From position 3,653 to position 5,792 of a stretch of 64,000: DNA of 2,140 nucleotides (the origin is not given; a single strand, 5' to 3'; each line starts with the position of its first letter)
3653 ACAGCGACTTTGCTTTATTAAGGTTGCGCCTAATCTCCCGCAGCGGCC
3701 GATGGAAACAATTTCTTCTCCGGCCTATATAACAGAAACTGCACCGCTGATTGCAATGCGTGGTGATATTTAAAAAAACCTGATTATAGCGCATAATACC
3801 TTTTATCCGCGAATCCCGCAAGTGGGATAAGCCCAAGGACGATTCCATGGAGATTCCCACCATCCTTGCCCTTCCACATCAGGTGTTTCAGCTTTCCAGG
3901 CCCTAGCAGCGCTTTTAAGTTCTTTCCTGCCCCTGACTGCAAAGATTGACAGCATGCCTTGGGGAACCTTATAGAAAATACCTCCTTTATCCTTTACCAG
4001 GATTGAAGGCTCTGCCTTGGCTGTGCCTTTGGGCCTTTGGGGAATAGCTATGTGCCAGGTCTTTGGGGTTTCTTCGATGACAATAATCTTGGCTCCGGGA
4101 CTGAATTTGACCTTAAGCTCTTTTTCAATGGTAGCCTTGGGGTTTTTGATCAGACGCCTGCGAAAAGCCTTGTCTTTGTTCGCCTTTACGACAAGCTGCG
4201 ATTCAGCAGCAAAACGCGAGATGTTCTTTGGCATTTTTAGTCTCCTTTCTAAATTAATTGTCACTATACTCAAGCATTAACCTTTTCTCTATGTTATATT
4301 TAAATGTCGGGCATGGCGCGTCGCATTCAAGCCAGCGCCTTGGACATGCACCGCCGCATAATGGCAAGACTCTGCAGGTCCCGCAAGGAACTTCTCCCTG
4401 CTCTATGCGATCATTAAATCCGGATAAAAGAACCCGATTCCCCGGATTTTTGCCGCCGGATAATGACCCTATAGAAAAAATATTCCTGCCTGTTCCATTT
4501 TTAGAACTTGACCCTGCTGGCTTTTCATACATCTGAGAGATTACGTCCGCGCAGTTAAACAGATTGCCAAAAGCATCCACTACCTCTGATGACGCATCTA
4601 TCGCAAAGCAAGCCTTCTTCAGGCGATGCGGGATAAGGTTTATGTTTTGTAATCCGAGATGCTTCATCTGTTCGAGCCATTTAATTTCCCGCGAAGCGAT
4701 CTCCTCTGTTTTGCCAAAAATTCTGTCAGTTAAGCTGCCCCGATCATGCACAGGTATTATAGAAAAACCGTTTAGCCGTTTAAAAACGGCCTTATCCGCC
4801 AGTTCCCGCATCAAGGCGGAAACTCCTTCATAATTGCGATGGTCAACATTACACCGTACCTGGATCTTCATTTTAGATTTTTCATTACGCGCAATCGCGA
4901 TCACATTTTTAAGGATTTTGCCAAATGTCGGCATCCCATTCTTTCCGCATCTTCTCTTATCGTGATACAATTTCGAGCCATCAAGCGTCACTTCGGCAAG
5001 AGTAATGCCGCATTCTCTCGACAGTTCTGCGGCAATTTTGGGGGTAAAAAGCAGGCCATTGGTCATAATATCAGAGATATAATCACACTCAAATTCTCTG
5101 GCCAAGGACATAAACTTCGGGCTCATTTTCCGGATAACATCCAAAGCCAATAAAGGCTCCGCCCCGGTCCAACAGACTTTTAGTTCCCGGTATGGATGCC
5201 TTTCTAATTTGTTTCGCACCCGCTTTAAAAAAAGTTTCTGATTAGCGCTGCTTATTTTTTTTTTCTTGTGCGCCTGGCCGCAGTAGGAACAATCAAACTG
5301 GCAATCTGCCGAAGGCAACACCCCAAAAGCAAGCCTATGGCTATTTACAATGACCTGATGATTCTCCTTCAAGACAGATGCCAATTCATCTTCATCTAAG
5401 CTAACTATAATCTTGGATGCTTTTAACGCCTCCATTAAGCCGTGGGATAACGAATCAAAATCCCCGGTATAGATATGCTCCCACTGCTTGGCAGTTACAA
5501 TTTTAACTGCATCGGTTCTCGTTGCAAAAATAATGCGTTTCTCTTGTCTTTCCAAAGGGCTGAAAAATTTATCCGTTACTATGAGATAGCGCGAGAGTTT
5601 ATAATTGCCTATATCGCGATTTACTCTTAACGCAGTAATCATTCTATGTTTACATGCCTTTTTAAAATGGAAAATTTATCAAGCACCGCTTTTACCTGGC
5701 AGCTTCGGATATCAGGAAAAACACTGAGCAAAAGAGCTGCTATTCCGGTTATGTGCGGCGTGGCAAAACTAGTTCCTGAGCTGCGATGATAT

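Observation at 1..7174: Operon of three precursors (two NHLP-led) and four radical SAM enzymes, with a leaderless S8 protease and a GAF protein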

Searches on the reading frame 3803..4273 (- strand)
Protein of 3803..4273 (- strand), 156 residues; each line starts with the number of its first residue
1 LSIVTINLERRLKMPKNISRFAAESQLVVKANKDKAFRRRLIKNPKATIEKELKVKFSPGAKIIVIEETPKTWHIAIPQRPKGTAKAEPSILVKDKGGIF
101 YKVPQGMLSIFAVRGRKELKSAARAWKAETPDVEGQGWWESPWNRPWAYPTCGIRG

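Call 5: search_protein_families(library=pfam, proteins=[window:3803-4273:-], max_evalue=0.01)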
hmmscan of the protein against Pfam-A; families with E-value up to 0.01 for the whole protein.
window:3803-4273:- (156 aa): 1 family
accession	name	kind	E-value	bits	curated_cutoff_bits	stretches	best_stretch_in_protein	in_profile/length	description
PF02979.21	NHase_alpha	-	1.6e-11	44.4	27.2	2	33-88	113-167/184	Nitrile hydratase, alpha chain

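Call 6: search_protein_families(library=ncbifam, proteins=[window:3803-4273:-], max_evalue=0.01)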
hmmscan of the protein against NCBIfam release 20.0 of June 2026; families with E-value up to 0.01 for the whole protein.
window:3803-4273:- (156 aa): 4 families
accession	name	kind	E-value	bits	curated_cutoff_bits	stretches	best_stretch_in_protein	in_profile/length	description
TIGR03793.1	leader_NHLP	domain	8.6e-14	51.2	50.9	1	22-82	4-63/77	NHLP leader peptide family RiPP precursor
TIGR01323.1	nitrile_alph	equivalog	1.3e-06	28.1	249.85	1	33-88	113-167/189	nitrile hydratase subunit alpha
NF038399.1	NH_RiPP_Os17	domain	0.00064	19.7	40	1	26-50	5-29/63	Os1348 family NHLP clan protein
TIGR03887.1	thiocyan_alph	equivalog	0.0047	16.7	291.45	1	34-86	125-176/200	thiocyanate hydrolase subunit gamma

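Call 7: find_homologous_proteins(query=window:3806-4234:-, max_evalue=0.001)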
Query seq(143 aa) (143 aa): 10 proteins with E <= 0.001 among 17 candidates.
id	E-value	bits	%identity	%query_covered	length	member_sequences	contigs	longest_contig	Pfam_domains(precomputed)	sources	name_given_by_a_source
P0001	1.6e-83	296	94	100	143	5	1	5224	PF02979.22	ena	-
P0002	6.0e-73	261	80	100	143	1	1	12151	PF02979.22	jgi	jgi:hypothetical protein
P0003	4.9e-72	258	84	100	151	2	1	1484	PF02979.22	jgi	-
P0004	4.3e-71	255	85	100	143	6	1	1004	PF02979.22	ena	-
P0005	6.2e-69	248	84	99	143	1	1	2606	PF02979.22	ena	-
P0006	2.5e-67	243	82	100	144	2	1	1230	PF02979.22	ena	-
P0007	8.3e-58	212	69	100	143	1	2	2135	PF02979.22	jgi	-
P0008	9.5e-58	212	70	100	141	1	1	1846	PF02979.22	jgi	jgi:hypothetical protein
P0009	3.5e-53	197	68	100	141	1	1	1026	-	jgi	jgi:hypothetical protein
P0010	1.6e-52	195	64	100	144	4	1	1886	-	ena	-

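Call 10: find_encoding_contigs(protein=P0002, flank=10000, max_places=5)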
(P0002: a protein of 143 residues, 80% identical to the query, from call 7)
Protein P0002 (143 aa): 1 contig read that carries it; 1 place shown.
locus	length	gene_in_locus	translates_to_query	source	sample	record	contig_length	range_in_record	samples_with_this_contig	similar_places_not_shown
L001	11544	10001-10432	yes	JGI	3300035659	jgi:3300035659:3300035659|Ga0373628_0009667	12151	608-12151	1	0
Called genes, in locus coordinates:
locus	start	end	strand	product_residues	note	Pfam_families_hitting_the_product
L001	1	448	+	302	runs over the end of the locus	PF25107:VWA7_N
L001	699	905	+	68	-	-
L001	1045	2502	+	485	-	PF04055:Radical_SAM, PF13353:Fer4_12 (weak)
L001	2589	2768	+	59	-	-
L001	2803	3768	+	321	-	-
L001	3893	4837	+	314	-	-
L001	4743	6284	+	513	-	PF00656:Peptidase_C14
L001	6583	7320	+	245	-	PF13185:GAF_2, PF01590:GAF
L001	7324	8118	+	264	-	PF00082:Peptidase_S8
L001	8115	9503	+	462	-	PF04055:Radical_SAM (weak)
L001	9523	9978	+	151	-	PF02979:NHase_alpha (faint)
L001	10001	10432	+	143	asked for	PF02979:NHase_alpha (weak)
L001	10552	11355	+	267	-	PF04055:Radical_SAM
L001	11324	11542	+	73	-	?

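Call 11: find_encoding_contigs(protein=P0001, flank=10000, max_places=5)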
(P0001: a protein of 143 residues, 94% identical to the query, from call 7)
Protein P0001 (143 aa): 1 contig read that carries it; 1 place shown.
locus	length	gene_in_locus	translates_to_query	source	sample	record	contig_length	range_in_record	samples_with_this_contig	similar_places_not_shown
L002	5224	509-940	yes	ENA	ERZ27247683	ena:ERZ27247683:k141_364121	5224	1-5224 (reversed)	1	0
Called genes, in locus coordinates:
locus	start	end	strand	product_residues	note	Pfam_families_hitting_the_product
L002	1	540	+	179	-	?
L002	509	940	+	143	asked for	PF02979:NHase_alpha (weak)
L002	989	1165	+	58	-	-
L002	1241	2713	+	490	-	PF04055:Radical_SAM, PF13186:SPASM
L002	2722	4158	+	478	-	PF19238:Radical_SAM_2 (faint), PF04055:Radical_SAM, PF13186:SPASM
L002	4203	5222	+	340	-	?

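Call 20: search_protein_families(library=pfam, proteins=[L002:4203-5222:+], max_evalue=0.01)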
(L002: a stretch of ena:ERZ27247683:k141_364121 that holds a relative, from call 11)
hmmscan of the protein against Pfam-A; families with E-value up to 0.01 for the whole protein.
L002:4203-5222:+ (340 aa): 1 family
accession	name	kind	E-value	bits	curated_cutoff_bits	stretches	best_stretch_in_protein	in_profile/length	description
PF00664.28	ABC_membrane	-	1.4e-38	133.6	28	1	21-290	4-272/274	ABC transporter transmembrane region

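Call 21: search_protein_families(library=ncbifam, proteins=[L002:4203-5222:+, L002:2722-4158:+], max_evalue=0.01)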
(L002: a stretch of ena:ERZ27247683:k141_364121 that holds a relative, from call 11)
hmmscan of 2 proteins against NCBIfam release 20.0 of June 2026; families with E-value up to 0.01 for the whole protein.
L002:4203-5222:+ (340 aa): 25 families
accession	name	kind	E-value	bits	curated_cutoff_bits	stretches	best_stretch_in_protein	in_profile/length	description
TIGR02203.1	MsbA_lipidA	equivalog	1.6e-32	112.7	602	1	13-300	10-296/572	lipid A export permease/ATP-binding protein MsbA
TIGR03796.1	NHLM_micro_ABC1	equivalog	1.1e-25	90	853.3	1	4-324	145-458/710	NHLP family bacteriocin export ABC transporter peptidase/permease/ATPase subunit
TIGR01193.1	bacteriocin_ABC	subfamily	3.2e-24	85.4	523.85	1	13-338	153-474/708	peptide cleavage/export ABC transporter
NF052233.1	CphA_assoc_ABC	equivalog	8.2e-24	83.9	880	1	10-310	181-481/766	cyanophycin metabolism-associated ABC transporter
NF045998.1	cleave_ABC_plasm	equivalog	4.5e-23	81.4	500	1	24-320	164-453/673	Mbov_0121 family peptidase domain-containing ABC transporter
TIGR00958.1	3a01208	subfamily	6.2e-22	77.6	874.6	1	9-324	158-466/711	antigen peptide transporter 2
TIGR01846.1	type_I_sec_HlyB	subfamily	2.1e-21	75.9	725.55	1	10-316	136-435/694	type I secretion system permease/ATPase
TIGR02204.1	MsbA_rel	hypoth_equivalog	3.4e-21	75.6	780.4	1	5-323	10-322/576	ABC transporter, permease/ATP-binding protein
TIGR03375.1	type_I_sec_LssB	subfamily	6.7e-19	67.6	693.1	1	56-324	186-452/696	type I secretion system permease/ATPase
NF045513.1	HepA_fam_ABC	equivalog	1.3e-18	66.8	725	1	49-288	85-324/610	heterocyst formation ABC transporter subunit HepA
TIGR03797.1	NHLM_micro_ABC2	equivalog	8.1e-17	61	709.4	1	3-324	126-440/686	NHLP bacteriocin export ABC transporter permease/ATPase subunit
NF008056.1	PRK10790.1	equivalog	2.8e-16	59.2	746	1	62-314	68-320/584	SmdB family multidrug efflux ABC transporter permease/ATP-binding protein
NF008381.0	PRK11176.1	equivalog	9.2e-16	57.3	867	1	38-297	43-303/582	lipid A ABC transporter ATP-binding protein/permease MsbA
NF010178.0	PRK13657.1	equivalog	1.7e-14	53.2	733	1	7-331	13-325/588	glucan ABC transporter ATP-binding protein/ permease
TIGR01842.1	type_I_sec_PrtD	subfamily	2.6e-14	52.7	510.15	1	53-323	40-305/544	type I secretion system permease/ATPase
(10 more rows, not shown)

L002:2722-4158:+ (478 aa): 89 families (the best 25 are shown)
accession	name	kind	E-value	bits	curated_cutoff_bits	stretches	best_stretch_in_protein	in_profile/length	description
TIGR02109.1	PQQ_syn_pqqE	equivalog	4.4e-42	144.3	381.35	1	127-455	5-333/358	pyrroloquinoline quinone biosynthesis protein PqqE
TIGR04347.1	pseudo_SAM_Halo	equivalog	1.1e-34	120.4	525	2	134-313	43-221/390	TIGR04347 family pseudo-SAM/SPASM protein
TIGR02668.1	moaA_archaeal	equivalog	1.5e-34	119.4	325.25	1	130-318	11-201/303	GTP 3',8-cyclase MoaA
TIGR03962.1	mycofact_rSAM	equivalog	3.9e-34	118.3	265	1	126-457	9-336/339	mycofactocin radical SAM maturase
TIGR04055.1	rSAM_NirJ2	equivalog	5.1e-33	115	500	1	136-452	7-322/326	putative heme d1 biosynthesis radical SAM protein NirJ2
NF050035.1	rSAM_WgK_link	exception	7.8e-33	113.9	650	2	125-344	5-221/367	radical SAM/SPASM peptide maturase WgkB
TIGR04303.1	GeoRSP_rSAM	equivalog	3.3e-32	112.3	400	1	128-452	4-324/325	GeoRSP system radical SAM/SPASM protein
TIGR02666.1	moaA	equivalog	1e-31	110.2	284.05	1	133-296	14-185/336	GTP 3',8-cyclase MoaA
NF001199.0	PRK00164.2-1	equivalog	4.9e-30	104.7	231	1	130-296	13-180/308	GTP 3',8-cyclase MoaA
TIGR04546.1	rSAM_ahbC_deAc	equivalog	7.2e-30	104.1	650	2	134-327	44-233/390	12,18-didecarboxysiroheme deacetylase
TIGR04545.1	rSAM_ahbD_hemeb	equivalog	2.3e-29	102.9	500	2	135-326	6-197/339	heme b synthase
TIGR04051.1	rSAM_NirJ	equivalog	1.3e-28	100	515.45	2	134-307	7-179/354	heme d1 biosynthesis radical SAM protein NirJ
TIGR04317.1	W_rSAM_matur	equivalog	1e-27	97.2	380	1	133-456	8-340/349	tungsten cofactor oxidoreductase radical SAM maturase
TIGR04054.1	rSAM_NirJ1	equivalog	1.8e-26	92.7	650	2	134-290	41-196/387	putative heme d1 biosynthesis radical SAM protein NirJ1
TIGR04053.2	TIGR04053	equivalog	3.8e-25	88.9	395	2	135-326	14-206/366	TIGR04053 family radical SAM/SPASM domain-containing protein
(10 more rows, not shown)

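Call 22: find_encoding_contigs(protein=P0007, flank=5000, max_places=4)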
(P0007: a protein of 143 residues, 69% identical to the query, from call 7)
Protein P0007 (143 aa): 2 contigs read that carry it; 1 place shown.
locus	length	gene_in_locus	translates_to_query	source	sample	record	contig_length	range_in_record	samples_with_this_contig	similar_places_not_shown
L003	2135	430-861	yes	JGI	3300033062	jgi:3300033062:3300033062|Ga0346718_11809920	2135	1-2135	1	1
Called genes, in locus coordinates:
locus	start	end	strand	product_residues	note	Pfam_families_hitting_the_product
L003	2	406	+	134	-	?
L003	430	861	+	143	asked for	PF02979:NHase_alpha (weak)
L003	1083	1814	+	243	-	PF04055:Radical_SAM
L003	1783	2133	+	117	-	?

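Call 23: find_encoding_contigs(protein=P0010, flank=5000, max_places=4)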
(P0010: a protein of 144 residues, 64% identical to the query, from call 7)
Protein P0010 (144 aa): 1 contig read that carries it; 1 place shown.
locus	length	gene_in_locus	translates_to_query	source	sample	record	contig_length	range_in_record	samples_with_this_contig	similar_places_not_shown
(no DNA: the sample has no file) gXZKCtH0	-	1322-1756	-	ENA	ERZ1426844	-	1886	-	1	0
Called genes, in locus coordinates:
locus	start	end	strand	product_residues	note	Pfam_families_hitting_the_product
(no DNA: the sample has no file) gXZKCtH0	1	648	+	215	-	?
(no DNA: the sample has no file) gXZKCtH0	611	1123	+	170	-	PF00027:cNMP_binding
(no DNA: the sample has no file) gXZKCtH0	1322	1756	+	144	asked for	-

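Call 24: find_encoding_contigs(protein=P0005, flank=5000, max_places=4)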
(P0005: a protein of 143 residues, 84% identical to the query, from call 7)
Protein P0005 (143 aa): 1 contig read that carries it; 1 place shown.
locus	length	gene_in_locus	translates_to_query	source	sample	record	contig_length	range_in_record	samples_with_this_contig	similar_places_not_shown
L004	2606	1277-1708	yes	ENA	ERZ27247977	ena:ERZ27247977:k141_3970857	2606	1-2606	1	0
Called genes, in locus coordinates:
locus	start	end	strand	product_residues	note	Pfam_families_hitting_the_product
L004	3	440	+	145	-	?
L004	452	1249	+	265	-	PF00082:Peptidase_S8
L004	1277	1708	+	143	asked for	PF02979:NHase_alpha (weak)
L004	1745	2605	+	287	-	?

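Call 25: find_encoding_contigs(protein=P0008, flank=5000, max_places=4)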
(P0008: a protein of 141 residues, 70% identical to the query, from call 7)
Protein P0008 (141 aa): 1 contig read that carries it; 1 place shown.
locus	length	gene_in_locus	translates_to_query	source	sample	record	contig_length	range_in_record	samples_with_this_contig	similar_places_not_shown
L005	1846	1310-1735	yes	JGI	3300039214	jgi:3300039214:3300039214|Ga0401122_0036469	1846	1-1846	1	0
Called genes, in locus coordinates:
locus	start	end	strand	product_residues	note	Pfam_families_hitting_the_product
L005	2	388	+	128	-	?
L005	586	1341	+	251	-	PF04055:Radical_SAM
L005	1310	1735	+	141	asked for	PF02979:NHase_alpha (weak)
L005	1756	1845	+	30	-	?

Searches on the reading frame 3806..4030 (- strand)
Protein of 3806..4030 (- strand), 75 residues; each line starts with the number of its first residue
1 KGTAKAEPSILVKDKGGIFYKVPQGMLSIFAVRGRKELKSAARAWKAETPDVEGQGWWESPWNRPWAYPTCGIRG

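Call 53: search_protein_representatives(alignment_id=A3)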
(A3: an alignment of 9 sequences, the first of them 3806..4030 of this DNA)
Query: 9 sequences, 76 profile positions. Proteins with E-value up to 0.001 (for the whole library): 9; up to 1e-10: 4; up to 1e-30: 1. The best 9 are listed.
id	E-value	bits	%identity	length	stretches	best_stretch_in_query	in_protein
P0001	3.8e-35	135.6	-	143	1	1-76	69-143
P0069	2.2e-25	104.3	-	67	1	13-76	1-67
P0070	1.5e-12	63.2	-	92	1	1-69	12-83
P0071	4.3e-12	61.7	-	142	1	6-76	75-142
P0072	1.7e-07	46.9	-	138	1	6-61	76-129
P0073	4.2e-07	45.7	-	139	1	6-76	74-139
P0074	2.7e-04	36.7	-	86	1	7-56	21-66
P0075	3.7e-04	36.3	-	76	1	9-71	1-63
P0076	6.7e-04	35.4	-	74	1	9-60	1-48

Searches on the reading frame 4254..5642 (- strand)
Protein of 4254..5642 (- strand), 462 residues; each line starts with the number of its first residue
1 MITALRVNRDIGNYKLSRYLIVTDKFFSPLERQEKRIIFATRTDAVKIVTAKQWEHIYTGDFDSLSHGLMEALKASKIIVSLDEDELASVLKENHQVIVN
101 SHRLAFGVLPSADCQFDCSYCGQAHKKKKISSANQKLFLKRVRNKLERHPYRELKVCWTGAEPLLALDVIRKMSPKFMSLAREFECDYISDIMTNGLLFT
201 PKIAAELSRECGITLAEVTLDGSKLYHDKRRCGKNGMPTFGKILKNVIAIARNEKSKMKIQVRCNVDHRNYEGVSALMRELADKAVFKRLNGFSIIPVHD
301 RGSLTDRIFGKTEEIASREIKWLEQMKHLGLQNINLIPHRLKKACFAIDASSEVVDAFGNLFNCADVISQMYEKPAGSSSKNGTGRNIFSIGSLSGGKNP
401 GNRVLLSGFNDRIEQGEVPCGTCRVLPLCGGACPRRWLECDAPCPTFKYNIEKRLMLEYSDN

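Call 5: search_protein_families(library=pfam, proteins=[window:4254-5642:-], max_evalue=0.01)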
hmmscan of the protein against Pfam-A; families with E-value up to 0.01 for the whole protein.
window:4254-5642:- (462 aa): 1 family
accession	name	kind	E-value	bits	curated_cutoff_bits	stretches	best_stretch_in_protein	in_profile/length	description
PF04055.27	Radical_SAM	-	4.3e-06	27.4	29.5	1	110-245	3-131/166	Radical SAM superfamily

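Call 6: search_protein_families(library=ncbifam, proteins=[window:4254-5642:-], max_evalue=0.01)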
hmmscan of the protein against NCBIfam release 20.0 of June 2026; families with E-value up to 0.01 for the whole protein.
window:4254-5642:- (462 aa): 43 families (the best 25 are shown)
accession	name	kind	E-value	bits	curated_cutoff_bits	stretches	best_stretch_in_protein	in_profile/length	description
TIGR04463.1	rSAM_vs_C_rich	equivalog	1.8e-54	185.2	525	1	32-458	8-427/438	TIGR04463 family radical SAM/SPASM RiPP maturase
TIGR04334.1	rSAM_Clo7bot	equivalog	3.2e-37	128.2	600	1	52-460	38-434/440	radical SAM/SPASM domain Clo7bot peptide maturase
NF038107.1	rSAM_NF038107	equivalog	6e-33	114.3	600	1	32-287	13-269/444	Cys-every-fifth radical SAM/SPASM peptide maturase CefB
TIGR04280.1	geopep_mat_rSAM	hypoth_equivalog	1.9e-30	106.2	400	1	15-369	2-349/428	geopeptide radical SAM maturase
NF052473.1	rSAM_FlmE_OhkG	exception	1.2e-26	93.5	500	1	32-287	14-282/481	FlmE/OhkG family radical SAM/SPASM peptide maturase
NF047865.1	rSAM_PapB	equivalog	3.9e-20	72.3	340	1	110-435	9-318/330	PapB family radical SAM/SPASM ranthipeptide maturase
TIGR03942.1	sulfatase_rSAM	equivalog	5.6e-15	55.3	349.45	1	111-281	8-176/363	anaerobic sulfatase maturase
NF041707.1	rSAM_YhhB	equivalog_domain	3.7e-12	45.8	445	1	113-254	11-157/369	cyclophane-forming radical SAM/SPASM peptide maturase YhhB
NF041298.1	rSAM_mat_DynA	equivalog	5.6e-12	45.3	450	1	110-306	7-194/356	dynobactin maturation radical SAM/SPASM protein DynA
TIGR04068.1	rSAM_ocin_clost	equivalog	1.1e-11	44.4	500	1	112-269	92-252/462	Cys-rich peptide radical SAM maturase CcpM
TIGR03974.1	rSAM_six_Cys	equivalog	2.9e-10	39.6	425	1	57-283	54-275/451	thioether cross-link-forming SCIFF peptide maturase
TIGR03906.1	quino_hemo_SAM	equivalog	4.6e-10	38.7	453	1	97-434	86-415/467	quinohemoprotein amine dehydrogenase maturation protein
TIGR04269.1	SAM_SPASM_FxsB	subfamily_domain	5.7e-10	38.8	370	1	113-271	11-175/363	FxsB family cyclophane-forming radical SAM/SPASM peptide maturase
TIGR03978.1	rSAM_paired_1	equivalog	1.2e-09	37.4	370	1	34-250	11-227/466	His-Xaa-Ser system radical SAM maturase HxsB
TIGR04115.1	rSAM_Cxxx_rpt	equivalog_domain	1.3e-09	38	350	1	111-250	9-155/359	radical SAM peptide maturase, CXXX-repeat target family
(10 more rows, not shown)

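Call 29: search_solved_structures(query=window:4254-5642:-, max_evalue=0.001)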
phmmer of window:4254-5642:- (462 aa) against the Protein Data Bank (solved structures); distinct sequences matched with E-value up to 0.001: 0.
